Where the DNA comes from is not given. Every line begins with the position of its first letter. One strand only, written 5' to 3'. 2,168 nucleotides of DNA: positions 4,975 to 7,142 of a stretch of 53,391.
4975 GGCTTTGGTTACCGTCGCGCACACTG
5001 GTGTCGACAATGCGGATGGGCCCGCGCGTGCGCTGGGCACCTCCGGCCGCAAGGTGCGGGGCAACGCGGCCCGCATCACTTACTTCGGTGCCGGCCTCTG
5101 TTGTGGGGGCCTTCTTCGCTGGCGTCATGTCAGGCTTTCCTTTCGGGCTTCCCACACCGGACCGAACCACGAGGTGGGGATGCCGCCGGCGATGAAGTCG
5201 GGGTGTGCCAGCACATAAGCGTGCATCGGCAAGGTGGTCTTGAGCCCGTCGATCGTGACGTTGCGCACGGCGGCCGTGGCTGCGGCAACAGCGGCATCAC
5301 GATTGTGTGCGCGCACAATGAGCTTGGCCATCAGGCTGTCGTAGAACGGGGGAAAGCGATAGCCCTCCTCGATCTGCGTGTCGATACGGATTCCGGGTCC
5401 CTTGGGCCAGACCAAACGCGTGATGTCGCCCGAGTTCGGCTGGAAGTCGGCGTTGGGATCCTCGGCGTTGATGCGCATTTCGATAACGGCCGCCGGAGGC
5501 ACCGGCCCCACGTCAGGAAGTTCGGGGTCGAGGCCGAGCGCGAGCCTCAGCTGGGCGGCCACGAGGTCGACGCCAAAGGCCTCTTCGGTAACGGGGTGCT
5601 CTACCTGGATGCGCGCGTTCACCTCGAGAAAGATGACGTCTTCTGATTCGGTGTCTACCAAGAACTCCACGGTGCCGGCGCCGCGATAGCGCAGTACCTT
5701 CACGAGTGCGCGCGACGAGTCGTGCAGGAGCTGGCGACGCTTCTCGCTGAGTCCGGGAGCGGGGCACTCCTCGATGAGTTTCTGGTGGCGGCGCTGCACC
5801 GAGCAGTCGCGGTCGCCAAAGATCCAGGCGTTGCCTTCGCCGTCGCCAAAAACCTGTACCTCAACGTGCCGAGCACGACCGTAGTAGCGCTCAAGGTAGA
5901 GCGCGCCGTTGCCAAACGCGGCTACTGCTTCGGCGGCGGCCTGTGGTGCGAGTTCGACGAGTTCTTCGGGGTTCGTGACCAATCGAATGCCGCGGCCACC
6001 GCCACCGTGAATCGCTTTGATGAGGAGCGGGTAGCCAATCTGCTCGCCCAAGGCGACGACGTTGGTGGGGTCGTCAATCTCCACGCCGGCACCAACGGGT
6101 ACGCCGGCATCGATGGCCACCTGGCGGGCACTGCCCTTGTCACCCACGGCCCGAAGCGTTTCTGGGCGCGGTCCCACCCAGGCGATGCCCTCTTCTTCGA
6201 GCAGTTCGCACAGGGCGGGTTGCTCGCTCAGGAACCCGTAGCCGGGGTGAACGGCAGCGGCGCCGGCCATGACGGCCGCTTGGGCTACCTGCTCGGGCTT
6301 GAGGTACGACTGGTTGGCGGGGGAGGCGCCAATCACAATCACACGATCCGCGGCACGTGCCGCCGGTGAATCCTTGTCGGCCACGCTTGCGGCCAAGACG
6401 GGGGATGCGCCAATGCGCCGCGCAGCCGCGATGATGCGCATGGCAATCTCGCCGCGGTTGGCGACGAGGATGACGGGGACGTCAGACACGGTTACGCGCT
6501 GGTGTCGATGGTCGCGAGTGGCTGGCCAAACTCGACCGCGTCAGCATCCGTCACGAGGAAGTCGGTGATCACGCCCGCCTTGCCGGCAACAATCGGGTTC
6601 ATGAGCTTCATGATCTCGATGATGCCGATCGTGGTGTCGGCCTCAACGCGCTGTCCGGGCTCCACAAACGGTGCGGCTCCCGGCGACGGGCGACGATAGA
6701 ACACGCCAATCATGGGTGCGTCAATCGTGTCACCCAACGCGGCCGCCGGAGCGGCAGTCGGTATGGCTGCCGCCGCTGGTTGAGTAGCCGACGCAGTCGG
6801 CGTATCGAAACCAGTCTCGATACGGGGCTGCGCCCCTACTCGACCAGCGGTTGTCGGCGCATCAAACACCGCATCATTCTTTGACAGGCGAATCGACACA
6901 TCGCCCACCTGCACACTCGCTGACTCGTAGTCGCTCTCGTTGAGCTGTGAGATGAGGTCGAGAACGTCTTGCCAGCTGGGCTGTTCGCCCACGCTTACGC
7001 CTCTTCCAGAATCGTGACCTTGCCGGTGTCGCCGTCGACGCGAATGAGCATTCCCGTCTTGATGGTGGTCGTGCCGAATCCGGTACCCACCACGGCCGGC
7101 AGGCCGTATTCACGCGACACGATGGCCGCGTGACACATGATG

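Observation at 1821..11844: Operon joining a phosphohistidine swivel protein to a three-part biotin carboxylase, beside IclR and acetoacetyl-CoA synthetase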

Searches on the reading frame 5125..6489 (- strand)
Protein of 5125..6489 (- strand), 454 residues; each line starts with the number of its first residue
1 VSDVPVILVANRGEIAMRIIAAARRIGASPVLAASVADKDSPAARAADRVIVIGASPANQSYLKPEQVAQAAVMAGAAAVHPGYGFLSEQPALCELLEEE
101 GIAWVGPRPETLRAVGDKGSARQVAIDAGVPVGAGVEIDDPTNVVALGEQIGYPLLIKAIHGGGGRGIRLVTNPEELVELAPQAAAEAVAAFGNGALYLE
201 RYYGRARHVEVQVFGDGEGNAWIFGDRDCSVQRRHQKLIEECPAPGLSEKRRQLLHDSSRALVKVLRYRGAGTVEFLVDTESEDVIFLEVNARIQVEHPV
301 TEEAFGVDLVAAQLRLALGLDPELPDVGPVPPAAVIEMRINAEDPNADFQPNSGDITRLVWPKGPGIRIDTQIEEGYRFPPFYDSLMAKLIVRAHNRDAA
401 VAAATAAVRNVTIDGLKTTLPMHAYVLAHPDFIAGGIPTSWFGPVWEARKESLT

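Call 4: search_protein_families(library=pfam, proteins=[window:5125-6489:-], max_evalue=0.01)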
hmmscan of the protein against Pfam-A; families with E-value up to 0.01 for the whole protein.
window:5125-6489:- (454 aa): 5 families
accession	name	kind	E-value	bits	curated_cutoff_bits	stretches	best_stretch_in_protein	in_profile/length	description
PF02786.22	CPSase_L_D2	-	2.6e-63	213.8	19.8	1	117-320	1-206/211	Carbamoyl-phosphate synthase L chain, ATP binding domain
PF02785.25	Biotin_carb_C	-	1.7e-34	118.6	32.4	1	337-442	1-106/108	Biotin carboxylase C-terminal domain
PF00289.28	Biotin_carb_N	-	4.1e-33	114.6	25.5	1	7-112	5-110/110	Biotin carboxylase, N-terminal domain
PF02222.28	ATP-grasp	-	3.1e-07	30.7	27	1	126-293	4-162/179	ATP-grasp domain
PF07478.18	Dala_Dala_lig_C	-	2.6e-06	27.5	24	1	146-292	30-174/204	D-ala D-ala ligase C-terminus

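Call 5: search_protein_families(library=ncbifam, proteins=[window:5125-6489:-], max_evalue=0.001)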
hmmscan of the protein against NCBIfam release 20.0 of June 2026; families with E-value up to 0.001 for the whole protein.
window:5125-6489:- (454 aa): 36 families (the best 25 are shown)
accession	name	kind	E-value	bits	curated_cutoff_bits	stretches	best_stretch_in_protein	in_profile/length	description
NF009471.0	PRK12833.1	equivalog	1.7e-154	514.8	686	1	4-442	5-444/467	acetyl-CoA carboxylase biotin carboxylase subunit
NF006367.0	PRK08591.1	subfamily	3.7e-147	490.7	597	1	7-443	5-442/451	acetyl-CoA carboxylase biotin carboxylase subunit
NF009554.0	PRK12999.1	equivalog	2.2e-144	482.8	965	1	5-441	6-451/1147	pyruvate carboxylase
TIGR00514.1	accC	equivalog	2e-139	465.3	626.5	1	7-441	5-440/449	acetyl-CoA carboxylase biotin carboxylase subunit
TIGR02712.1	urea_carbox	equivalog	2.3e-134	449.6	1303.85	1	7-440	4-437/1201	urea carboxylase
NF006406.0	PRK08654.1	equivalog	2.4e-128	428.8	739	1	7-441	5-439/499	acetyl-CoA carboxylase biotin carboxylase subunit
NF004085.0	PRK05586.1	equivalog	1.8e-123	412.7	723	1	7-441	5-440/448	acetyl-CoA carboxylase biotin carboxylase subunit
NF005525.0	PRK07178.1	equivalog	2.4e-123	412.2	768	1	7-441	5-438/471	acetyl-CoA carboxylase biotin carboxylase subunit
NF006286.0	PRK08462.1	equivalog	5.7e-119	397.9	740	1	4-440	4-439/445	acetyl-CoA carboxylase biotin carboxylase subunit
TIGR01235.1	pyruv_carbox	equivalog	6.3e-114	381.6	1114.45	1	7-441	2-447/1143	pyruvate carboxylase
NF006287.0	PRK08463.1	equivalog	1.1e-108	364.2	775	1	6-441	4-440/479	acetyl-CoA carboxylase subunit A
NF004680.0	PRK06019.1-6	equivalog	1.7e-12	46.8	327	1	4-290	17-282/405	5-(carboxyamino)imidazole ribonucleotide synthase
TIGR01369.1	CPSaseII_lrg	equivalog_domain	1.1e-11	43.2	1027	1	93-319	645-866/1052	carbamoyl-phosphate synthase (glutamine-hydrolyzing) large subunit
NF003671.0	PRK05294.1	equivalog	1.1e-10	39.9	599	1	93-317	642-861/1058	carbamoyl-phosphate synthase large subunit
NF002563.0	PRK02186.1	subfamily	5.5e-10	38.1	625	1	109-414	99-395/890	argininosuccinate lyase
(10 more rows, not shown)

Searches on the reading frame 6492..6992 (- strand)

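Call 4: search_protein_families(library=pfam, proteins=[window:6492-6992:-], max_evalue=0.01)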
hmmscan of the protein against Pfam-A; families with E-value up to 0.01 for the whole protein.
window:6492-6992:- (166 aa): 1 family
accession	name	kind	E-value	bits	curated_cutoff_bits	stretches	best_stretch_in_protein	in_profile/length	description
PF00364.28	Biotin_lipoyl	-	6e-18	64.9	22.1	1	89-162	2-73/73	Biotin-requiring enzyme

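Call 5: search_protein_families(library=ncbifam, proteins=[window:6492-6992:-], max_evalue=0.001)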
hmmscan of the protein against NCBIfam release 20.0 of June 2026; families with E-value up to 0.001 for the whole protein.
window:6492-6992:- (166 aa): 12 families
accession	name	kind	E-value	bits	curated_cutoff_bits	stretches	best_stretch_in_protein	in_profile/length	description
TIGR00531.1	BCCP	equivalog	1.2e-33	116.8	115.2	1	9-163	5-155/156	acetyl-CoA carboxylase biotin carboxyl carrier protein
NF005457.0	PRK07051.1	equivalog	4.3e-25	87.7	87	1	89-163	5-79/80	acetyl-CoA carboxylase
NF004173.0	PRK05641.1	equivalog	2.5e-12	47.6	199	1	56-161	50-151/153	putative acetyl-CoA carboxylase biotin carboxyl carrier protein subunit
NF006761.0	PRK09282.1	domain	6e-12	44.8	402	1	64-163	498-590/591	pyruvate carboxylase subunit B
NF005117.0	PRK06549.1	equivalog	3.6e-11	43.8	159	1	56-162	30-129/130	acetyl-CoA carboxylase biotin carboxyl carrier protein subunit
NF010643.0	PRK14040.1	subfamily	1.4e-07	30.3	892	1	68-162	507-594/595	oxaloacetate decarboxylase subunit alpha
NF004547.1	PRK05889.1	equivalog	4.9e-07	29.8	75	1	110-163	18-71/71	biotin/lipoyl-binding carrier protein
NF006079.0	PRK08225.1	equivalog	8.5e-07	28.9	95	1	110-162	17-69/70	acetyl-CoA carboxylase biotin carboxyl carrier protein subunit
NF047903.1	MmDecMmdC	equivalog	1.9e-06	28.4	200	1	64-159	41-128/132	methylmalonyl-CoA decarboxylase subunit gamma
TIGR01108.1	oadA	equivalog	3.8e-06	25.7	756.5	1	67-157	497-580/582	sodium-extruding oxaloacetate decarboxylase subunit alpha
NF009554.0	PRK12999.1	equivalog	7.8e-05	20.6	965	1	105-162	1086-1145/1147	pyruvate carboxylase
TIGR02712.1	urea_carbox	equivalog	9.4e-05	20.3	1303.85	1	109-162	1147-1200/1201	urea carboxylase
